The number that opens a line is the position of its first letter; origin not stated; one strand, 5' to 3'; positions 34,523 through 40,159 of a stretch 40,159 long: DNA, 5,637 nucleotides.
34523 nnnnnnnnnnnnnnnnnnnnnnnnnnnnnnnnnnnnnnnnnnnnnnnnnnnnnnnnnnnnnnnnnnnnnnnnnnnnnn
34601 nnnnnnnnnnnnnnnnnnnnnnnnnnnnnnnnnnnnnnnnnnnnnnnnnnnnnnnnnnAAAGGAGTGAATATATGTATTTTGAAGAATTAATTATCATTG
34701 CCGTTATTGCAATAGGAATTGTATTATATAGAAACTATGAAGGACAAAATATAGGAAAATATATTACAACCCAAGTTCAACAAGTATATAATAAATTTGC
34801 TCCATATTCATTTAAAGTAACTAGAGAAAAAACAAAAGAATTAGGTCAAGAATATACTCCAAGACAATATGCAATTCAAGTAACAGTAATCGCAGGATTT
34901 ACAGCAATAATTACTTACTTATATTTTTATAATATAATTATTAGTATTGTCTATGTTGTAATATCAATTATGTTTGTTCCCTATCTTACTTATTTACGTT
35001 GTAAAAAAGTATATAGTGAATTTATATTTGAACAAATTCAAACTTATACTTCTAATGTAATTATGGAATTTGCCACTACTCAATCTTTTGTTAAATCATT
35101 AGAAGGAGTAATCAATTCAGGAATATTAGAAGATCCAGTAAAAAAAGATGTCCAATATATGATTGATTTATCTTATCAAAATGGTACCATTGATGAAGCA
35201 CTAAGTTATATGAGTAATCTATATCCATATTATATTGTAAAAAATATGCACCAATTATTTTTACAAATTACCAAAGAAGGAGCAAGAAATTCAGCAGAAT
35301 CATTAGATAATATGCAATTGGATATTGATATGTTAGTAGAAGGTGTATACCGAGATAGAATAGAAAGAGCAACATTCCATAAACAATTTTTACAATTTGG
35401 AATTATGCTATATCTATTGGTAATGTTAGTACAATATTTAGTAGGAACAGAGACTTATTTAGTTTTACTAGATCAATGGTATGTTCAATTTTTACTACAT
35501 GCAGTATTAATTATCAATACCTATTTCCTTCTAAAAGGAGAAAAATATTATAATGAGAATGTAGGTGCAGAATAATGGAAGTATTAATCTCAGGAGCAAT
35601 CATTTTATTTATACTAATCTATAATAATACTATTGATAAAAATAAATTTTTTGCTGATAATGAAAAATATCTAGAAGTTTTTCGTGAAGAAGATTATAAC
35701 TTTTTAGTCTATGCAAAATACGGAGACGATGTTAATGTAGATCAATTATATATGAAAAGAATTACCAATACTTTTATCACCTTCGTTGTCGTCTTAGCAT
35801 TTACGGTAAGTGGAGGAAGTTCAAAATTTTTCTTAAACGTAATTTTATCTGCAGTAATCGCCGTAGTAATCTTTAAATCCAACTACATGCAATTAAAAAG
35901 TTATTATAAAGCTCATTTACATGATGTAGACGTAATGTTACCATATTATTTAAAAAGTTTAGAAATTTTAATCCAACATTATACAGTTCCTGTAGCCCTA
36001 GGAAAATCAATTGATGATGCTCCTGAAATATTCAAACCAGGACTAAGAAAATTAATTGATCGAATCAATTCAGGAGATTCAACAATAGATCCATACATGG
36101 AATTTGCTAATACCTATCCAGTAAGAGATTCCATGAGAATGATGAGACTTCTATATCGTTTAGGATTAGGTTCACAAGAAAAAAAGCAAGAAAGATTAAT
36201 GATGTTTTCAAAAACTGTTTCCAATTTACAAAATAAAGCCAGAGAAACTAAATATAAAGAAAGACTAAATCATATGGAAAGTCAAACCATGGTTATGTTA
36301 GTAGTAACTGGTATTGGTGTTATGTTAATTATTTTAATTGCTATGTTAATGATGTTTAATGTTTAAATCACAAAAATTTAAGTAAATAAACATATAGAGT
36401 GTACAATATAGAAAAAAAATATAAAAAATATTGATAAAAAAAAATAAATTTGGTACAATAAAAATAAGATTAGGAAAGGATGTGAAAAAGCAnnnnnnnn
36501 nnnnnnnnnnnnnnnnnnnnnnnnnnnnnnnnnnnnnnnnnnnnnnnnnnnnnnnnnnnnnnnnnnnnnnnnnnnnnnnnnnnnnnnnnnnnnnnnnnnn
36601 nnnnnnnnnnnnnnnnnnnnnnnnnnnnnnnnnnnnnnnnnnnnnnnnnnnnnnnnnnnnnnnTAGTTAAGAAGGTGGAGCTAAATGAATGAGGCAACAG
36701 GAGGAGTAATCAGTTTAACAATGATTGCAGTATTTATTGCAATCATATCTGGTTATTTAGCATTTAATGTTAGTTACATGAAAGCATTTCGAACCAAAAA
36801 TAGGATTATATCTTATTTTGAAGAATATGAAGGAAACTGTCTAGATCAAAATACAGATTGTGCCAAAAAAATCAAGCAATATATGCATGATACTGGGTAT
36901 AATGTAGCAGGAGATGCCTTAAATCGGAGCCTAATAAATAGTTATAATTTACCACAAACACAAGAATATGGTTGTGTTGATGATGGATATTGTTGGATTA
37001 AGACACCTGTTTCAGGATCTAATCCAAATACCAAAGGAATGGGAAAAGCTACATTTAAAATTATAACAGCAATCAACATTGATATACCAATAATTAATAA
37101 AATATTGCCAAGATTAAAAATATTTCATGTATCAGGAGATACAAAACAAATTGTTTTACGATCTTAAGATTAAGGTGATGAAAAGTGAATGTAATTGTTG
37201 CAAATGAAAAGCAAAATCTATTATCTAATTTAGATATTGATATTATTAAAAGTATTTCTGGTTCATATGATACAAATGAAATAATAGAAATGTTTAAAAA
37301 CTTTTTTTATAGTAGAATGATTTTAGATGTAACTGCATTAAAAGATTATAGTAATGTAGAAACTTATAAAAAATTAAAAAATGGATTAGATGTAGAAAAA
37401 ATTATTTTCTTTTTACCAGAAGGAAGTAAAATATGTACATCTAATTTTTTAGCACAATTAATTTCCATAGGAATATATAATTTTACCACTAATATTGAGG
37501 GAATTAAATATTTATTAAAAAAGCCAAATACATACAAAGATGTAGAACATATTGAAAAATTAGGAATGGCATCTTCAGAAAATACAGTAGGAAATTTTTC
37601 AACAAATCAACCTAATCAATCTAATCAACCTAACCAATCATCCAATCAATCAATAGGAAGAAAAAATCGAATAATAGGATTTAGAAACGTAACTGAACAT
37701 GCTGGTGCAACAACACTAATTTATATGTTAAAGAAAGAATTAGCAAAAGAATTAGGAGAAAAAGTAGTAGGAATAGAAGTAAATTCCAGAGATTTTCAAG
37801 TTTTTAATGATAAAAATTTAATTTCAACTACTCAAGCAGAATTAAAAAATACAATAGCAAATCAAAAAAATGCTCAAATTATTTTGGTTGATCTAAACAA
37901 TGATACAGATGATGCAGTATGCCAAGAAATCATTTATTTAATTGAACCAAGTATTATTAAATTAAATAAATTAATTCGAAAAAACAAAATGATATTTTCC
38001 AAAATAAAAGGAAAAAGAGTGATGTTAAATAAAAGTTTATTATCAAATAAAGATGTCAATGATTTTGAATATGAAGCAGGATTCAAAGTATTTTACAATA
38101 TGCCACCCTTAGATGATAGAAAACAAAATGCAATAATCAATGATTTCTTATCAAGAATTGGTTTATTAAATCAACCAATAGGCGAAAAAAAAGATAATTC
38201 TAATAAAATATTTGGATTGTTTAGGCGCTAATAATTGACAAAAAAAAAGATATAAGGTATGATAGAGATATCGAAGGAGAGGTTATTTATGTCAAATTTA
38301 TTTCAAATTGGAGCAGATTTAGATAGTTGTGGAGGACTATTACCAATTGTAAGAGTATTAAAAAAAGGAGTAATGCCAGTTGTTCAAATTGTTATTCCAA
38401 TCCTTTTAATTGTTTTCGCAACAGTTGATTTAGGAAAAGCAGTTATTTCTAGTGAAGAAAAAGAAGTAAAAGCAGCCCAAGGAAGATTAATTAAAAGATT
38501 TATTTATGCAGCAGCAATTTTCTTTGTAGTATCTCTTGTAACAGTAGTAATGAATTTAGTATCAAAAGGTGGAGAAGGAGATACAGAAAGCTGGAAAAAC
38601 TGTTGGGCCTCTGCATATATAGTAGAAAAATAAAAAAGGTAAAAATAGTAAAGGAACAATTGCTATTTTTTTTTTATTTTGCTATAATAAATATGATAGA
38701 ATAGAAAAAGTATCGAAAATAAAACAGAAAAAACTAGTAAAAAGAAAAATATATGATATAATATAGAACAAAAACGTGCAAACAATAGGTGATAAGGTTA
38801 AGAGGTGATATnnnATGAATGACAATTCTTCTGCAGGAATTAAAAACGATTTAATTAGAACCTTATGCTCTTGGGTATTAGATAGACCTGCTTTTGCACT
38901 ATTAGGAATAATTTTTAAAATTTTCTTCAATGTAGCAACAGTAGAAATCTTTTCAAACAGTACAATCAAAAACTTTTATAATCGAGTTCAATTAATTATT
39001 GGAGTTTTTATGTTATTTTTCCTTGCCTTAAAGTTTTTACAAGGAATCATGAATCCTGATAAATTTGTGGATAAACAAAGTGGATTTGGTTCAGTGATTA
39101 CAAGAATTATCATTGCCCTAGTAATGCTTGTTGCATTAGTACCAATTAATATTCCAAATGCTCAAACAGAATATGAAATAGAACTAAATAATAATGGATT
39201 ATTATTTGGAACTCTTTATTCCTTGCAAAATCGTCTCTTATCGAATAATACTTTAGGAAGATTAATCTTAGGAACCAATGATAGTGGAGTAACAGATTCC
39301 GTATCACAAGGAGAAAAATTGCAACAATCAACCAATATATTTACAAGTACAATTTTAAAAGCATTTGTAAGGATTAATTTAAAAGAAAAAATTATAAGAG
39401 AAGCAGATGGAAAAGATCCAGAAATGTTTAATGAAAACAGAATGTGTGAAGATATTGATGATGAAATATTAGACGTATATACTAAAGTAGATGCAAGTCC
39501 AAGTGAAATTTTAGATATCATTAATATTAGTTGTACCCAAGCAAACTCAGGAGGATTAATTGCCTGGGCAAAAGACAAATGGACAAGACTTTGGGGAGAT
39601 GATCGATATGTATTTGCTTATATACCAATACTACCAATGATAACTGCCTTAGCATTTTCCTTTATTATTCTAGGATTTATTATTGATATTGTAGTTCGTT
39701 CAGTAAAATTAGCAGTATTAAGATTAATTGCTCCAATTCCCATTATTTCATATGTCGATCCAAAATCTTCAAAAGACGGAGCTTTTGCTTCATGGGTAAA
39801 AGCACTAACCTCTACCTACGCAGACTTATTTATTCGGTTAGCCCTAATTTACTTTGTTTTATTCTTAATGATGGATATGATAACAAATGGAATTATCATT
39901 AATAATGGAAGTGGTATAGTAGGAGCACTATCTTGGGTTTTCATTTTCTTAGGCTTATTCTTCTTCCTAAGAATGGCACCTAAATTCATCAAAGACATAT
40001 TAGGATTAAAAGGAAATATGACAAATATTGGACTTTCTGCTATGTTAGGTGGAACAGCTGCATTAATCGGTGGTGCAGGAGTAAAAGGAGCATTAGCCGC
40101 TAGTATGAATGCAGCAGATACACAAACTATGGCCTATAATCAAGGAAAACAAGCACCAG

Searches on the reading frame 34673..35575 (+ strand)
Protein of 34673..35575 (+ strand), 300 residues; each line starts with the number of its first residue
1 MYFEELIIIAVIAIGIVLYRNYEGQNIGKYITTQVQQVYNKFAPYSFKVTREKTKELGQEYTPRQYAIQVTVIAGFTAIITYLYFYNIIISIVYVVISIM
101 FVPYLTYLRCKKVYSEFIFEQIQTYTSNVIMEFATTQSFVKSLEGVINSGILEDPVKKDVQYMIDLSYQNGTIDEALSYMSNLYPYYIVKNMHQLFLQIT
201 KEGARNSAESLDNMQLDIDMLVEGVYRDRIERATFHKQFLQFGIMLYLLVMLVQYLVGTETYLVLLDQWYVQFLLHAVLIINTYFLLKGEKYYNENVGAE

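Call 9: search_protein_families(library=pfam, proteins=[window:34673-35575:+], max_evalue=0.01)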
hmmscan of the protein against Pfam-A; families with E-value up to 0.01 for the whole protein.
window:34673-35575:+ (300 aa): 0 families

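Call 19: search_protein_families(library=ncbifam, proteins=[window:34673-35575:+], max_evalue=0.1)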
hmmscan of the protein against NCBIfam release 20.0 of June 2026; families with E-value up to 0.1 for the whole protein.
window:34673-35575:+ (300 aa): 1 family
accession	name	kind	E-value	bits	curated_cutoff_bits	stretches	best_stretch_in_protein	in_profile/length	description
NF007021.0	PRK09487.1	equivalog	0.061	13.4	180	1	238-291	37-90/129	succinate dehydrogenase cytochrome b556 subunit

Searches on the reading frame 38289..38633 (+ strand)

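Call 5: search_protein_families(library=pfam, proteins=[window:38289-38633:+], max_evalue=1)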
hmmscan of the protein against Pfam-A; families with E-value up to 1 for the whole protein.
window:38289-38633:+ (114 aa): 3 families
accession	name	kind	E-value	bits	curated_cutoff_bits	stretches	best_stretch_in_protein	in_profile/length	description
PF10325.15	7TM_GPCR_Srz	-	0.0032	17.3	22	1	28-111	86-170/265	Serpentine type 7TM GPCR chemoreceptor Srz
PF18895.5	T4SS_pilin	-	0.031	14.8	26.6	1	30-86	15-70/71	Type IV secretion system pilin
PF00001.26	7tm_1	-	0.031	14.2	30.5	1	28-93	156-227/260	7 transmembrane receptor (rhodopsin family)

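Call 6: search_protein_families(library=ncbifam, proteins=[window:38289-38633:+], max_evalue=1)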
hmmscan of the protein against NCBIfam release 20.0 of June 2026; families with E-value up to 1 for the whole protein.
window:38289-38633:+ (114 aa): 1 family
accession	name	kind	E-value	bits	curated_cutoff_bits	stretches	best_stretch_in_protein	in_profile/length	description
NF045848.1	MMCAP2_0566_fam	domain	0.091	12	90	1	34-93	63-121/322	MMCAP2_0566 family conjugal transfer protein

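Call 92: search_protein_families(library=phrogs, proteins=[window:38289-38633:+], max_evalue=0.01)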
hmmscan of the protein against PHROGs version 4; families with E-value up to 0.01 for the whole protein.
window:38289-38633:+ (114 aa): 0 families

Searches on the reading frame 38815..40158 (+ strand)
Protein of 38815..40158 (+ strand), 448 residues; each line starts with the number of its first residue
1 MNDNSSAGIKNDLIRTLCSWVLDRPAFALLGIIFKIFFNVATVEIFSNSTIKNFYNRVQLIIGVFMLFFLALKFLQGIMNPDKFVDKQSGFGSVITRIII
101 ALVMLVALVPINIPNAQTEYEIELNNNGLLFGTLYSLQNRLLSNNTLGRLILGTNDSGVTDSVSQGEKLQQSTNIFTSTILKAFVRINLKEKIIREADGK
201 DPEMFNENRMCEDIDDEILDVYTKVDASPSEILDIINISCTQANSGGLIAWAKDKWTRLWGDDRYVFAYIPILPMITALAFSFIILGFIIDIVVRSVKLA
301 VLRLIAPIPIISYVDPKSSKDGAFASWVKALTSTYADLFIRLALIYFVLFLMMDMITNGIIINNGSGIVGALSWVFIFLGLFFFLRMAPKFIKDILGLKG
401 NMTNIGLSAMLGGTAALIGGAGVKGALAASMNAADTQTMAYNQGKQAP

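Call 19: search_protein_families(library=ncbifam, proteins=[window:38815-40158:+], max_evalue=0.1)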
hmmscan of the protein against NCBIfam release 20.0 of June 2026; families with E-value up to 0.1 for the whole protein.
window:38815-40158:+ (448 aa): 0 families

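Call 20: search_protein_families(library=pfam, proteins=[window:38815-40158:+], max_evalue=1)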
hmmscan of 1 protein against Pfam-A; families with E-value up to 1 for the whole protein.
window:38815-40158:+ (448 aa): 1 family
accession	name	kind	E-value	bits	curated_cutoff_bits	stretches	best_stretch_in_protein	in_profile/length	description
PF19597.4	TrbL_4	-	2.1e-05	24.5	27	1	270-401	143-253/276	Conjugal transfer protein TrbL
